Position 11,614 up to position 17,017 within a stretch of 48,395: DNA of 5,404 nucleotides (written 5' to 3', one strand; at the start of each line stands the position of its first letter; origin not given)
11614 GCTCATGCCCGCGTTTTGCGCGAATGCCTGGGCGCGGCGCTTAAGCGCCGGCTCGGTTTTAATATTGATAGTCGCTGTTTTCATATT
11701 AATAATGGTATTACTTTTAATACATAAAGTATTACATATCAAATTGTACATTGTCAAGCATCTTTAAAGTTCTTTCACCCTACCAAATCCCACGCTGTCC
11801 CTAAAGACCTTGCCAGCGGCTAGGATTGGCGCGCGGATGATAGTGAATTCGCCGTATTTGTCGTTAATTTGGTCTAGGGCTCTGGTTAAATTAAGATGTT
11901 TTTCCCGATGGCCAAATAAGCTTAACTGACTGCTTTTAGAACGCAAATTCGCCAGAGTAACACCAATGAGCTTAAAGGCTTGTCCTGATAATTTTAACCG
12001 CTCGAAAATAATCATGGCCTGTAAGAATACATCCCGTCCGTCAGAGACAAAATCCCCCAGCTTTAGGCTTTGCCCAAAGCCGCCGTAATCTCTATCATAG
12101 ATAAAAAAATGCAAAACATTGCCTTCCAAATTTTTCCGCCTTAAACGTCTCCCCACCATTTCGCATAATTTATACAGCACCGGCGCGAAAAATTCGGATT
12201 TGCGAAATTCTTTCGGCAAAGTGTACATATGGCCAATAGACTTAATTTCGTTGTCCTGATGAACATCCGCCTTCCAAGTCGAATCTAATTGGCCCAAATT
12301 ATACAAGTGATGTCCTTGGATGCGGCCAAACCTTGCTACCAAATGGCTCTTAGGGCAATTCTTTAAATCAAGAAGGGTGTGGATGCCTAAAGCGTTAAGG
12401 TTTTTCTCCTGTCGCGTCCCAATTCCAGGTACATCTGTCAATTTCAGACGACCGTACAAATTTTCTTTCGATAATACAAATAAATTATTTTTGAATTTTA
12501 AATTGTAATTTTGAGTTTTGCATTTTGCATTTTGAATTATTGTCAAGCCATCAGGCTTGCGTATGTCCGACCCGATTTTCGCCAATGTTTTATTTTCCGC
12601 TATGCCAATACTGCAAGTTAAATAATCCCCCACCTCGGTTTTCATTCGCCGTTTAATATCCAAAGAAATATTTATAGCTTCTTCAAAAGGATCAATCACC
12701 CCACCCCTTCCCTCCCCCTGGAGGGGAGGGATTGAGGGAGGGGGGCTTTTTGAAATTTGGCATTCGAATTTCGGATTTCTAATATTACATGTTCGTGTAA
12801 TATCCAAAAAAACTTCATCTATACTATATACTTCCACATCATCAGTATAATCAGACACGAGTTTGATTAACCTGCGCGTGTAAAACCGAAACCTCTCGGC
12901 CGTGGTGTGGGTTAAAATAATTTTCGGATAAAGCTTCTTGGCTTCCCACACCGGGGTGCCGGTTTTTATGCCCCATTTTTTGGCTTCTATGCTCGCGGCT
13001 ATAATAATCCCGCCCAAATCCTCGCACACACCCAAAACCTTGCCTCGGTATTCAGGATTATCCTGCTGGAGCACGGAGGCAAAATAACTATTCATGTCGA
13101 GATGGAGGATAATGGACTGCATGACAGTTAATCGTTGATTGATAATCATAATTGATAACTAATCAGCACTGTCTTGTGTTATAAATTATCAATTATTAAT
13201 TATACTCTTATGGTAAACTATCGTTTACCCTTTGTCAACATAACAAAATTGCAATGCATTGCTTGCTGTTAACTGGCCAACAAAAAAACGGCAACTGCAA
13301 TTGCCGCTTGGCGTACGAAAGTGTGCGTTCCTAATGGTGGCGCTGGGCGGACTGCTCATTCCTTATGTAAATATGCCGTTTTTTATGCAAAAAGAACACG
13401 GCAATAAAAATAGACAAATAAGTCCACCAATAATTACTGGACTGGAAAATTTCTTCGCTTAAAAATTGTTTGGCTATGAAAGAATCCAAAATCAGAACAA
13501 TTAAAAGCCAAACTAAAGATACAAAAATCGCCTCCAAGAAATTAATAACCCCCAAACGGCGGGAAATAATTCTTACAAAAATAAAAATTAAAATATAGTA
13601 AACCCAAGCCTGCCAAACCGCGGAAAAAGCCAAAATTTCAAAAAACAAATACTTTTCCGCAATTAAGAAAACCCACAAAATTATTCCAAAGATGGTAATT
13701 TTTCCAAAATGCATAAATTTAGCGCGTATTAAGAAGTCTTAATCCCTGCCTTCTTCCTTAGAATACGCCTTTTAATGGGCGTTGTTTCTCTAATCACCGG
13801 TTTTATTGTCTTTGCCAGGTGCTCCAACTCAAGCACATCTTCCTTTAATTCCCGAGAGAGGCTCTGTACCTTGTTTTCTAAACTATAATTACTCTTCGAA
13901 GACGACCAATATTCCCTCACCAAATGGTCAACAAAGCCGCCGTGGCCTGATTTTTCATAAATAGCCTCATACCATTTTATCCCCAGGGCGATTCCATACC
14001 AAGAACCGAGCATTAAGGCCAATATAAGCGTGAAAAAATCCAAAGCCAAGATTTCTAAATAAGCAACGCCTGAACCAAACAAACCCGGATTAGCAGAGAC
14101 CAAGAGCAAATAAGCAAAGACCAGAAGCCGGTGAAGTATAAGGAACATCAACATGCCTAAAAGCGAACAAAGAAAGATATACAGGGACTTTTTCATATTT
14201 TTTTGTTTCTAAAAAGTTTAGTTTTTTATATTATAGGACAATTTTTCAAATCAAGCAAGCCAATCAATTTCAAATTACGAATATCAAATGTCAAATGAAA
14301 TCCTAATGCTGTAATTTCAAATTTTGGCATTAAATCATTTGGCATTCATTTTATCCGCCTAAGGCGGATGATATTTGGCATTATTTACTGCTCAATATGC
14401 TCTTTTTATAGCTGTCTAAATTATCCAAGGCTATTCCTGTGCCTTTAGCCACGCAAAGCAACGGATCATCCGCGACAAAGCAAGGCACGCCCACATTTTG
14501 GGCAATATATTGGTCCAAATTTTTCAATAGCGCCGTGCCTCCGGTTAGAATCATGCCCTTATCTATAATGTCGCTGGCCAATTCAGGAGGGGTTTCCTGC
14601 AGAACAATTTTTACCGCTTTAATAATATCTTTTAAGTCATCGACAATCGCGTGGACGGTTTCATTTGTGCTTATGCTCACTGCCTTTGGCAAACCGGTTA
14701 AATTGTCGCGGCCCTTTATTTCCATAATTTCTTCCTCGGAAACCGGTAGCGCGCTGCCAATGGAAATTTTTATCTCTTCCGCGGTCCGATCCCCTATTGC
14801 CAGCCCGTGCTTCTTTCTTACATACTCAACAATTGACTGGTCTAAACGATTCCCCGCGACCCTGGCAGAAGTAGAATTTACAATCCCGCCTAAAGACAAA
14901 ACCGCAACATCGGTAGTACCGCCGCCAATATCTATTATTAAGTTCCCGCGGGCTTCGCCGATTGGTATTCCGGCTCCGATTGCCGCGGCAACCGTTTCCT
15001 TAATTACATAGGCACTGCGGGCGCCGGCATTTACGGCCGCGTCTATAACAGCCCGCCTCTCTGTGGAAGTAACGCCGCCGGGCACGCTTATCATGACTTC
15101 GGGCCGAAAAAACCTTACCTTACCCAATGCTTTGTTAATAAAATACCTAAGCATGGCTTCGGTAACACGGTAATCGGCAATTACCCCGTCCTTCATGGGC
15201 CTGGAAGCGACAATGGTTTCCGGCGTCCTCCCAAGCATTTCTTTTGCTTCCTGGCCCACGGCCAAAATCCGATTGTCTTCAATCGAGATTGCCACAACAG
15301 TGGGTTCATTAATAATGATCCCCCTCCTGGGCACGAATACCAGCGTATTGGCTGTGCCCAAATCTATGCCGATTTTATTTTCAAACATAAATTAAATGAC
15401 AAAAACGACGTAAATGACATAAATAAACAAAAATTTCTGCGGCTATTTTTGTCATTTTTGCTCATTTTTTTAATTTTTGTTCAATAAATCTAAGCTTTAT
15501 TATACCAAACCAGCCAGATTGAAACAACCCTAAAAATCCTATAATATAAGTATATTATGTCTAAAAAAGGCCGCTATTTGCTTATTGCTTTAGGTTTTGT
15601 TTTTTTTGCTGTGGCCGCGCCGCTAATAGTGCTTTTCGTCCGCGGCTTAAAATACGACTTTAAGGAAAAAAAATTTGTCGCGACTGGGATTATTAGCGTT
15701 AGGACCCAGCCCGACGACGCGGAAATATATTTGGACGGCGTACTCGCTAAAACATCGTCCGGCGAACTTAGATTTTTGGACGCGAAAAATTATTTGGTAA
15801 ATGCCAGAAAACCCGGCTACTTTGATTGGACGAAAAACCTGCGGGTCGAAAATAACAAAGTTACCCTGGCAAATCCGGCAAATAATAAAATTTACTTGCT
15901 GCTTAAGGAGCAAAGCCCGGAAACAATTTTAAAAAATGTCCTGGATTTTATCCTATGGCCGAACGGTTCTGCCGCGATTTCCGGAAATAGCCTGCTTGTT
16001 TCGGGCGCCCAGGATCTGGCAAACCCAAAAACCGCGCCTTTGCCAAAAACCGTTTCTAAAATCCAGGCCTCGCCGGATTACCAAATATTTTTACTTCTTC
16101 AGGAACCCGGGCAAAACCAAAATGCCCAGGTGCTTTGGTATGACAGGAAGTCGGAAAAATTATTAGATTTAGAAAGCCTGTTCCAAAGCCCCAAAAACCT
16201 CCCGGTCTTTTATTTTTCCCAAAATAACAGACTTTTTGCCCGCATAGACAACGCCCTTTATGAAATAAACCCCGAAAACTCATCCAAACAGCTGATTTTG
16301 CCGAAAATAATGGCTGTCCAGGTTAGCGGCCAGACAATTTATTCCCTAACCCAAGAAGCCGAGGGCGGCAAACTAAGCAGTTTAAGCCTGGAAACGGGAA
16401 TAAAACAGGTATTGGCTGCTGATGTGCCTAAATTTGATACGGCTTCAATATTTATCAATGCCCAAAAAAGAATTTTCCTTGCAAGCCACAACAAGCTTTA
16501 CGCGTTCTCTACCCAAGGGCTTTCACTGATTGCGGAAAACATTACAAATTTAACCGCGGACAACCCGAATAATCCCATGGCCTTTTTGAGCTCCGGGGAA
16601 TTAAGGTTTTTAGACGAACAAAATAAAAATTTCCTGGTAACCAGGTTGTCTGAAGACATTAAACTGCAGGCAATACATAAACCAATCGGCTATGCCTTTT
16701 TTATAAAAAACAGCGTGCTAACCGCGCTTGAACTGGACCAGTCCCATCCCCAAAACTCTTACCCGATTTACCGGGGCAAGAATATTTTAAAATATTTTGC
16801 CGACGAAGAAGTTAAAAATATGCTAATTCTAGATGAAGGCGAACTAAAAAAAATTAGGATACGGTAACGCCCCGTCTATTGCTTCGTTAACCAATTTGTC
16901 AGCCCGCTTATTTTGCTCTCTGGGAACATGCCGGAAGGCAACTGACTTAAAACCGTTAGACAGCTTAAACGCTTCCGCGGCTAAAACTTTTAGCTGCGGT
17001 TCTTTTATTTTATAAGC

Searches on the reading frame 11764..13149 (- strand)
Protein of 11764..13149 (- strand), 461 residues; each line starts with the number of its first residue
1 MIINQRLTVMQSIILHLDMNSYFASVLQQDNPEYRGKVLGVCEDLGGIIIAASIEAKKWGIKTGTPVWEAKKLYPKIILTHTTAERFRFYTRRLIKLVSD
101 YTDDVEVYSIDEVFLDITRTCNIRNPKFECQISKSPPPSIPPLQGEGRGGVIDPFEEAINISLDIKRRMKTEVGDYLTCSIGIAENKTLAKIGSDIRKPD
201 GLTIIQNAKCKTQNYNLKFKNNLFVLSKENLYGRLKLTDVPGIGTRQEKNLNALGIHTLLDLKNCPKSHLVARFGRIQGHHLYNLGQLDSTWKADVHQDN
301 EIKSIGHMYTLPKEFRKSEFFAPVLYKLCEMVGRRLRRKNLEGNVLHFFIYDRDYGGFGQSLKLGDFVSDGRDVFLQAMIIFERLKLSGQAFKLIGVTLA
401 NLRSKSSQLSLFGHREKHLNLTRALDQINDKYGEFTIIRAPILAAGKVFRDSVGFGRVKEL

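Call 44: search_protein_families(library=pfam, proteins=[window:11764-13149:-], max_evalue=0.00001)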
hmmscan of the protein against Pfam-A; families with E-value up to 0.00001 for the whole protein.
window:11764-13149:- (461 aa): 3 families
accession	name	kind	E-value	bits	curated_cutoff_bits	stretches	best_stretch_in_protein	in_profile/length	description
PF00817.25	IMS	-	5e-35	121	23.2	1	17-195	1-148/148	impB/mucB/samB family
PF11799.13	IMS_C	-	1.2e-15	58.3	20.7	1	303-411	2-109/109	impB/mucB/samB family C-terminal domain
PF21999.2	IMS_HHH_1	-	1.9e-08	35.1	27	1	238-285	1-48/53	DNA polymerase-iota, thumb domain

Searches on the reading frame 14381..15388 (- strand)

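Call 44: search_protein_families(library=pfam, proteins=[window:14381-15388:-], max_evalue=0.00001)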
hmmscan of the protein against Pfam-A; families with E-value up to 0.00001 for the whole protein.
window:14381-15388:- (335 aa): 4 families
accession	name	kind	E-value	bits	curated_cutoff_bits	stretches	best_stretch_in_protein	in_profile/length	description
PF06723.19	MreB_Mbl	-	4.6e-135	450.1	27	1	4-328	2-326/327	MreB/Mbl protein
PF00012.26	HSP70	-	3.7e-12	45.7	20.6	1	97-194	135-238/599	Hsp70 protein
PF14450.12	FtsA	-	1.9e-11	44.8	31.8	1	151-304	2-108/127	Cell division protein FtsA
PF00022.25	Actin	-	1.1e-09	37.9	27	1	42-193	46-190/410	Actin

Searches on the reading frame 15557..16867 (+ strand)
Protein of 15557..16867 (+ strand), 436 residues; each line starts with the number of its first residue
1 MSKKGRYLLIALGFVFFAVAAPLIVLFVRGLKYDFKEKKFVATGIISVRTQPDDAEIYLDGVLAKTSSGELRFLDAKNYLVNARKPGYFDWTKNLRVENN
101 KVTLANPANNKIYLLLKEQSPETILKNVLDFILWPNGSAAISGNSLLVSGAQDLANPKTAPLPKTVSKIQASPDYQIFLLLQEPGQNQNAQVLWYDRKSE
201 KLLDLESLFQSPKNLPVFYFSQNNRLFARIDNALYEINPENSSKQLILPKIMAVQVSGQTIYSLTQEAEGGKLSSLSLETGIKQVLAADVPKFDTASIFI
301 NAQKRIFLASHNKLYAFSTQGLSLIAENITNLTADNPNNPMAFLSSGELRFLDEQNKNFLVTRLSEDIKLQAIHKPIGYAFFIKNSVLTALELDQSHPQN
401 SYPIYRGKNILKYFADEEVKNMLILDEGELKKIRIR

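Call 44: search_protein_families(library=pfam, proteins=[window:15557-16867:+], max_evalue=0.00001)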
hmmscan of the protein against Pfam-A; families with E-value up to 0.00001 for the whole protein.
window:15557-16867:+ (436 aa): 1 family
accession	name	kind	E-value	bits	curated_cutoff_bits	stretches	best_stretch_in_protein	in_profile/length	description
PF08308.17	PEGA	-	7.6e-06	26.2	20.8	0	44-103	2-61/71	PEGA domain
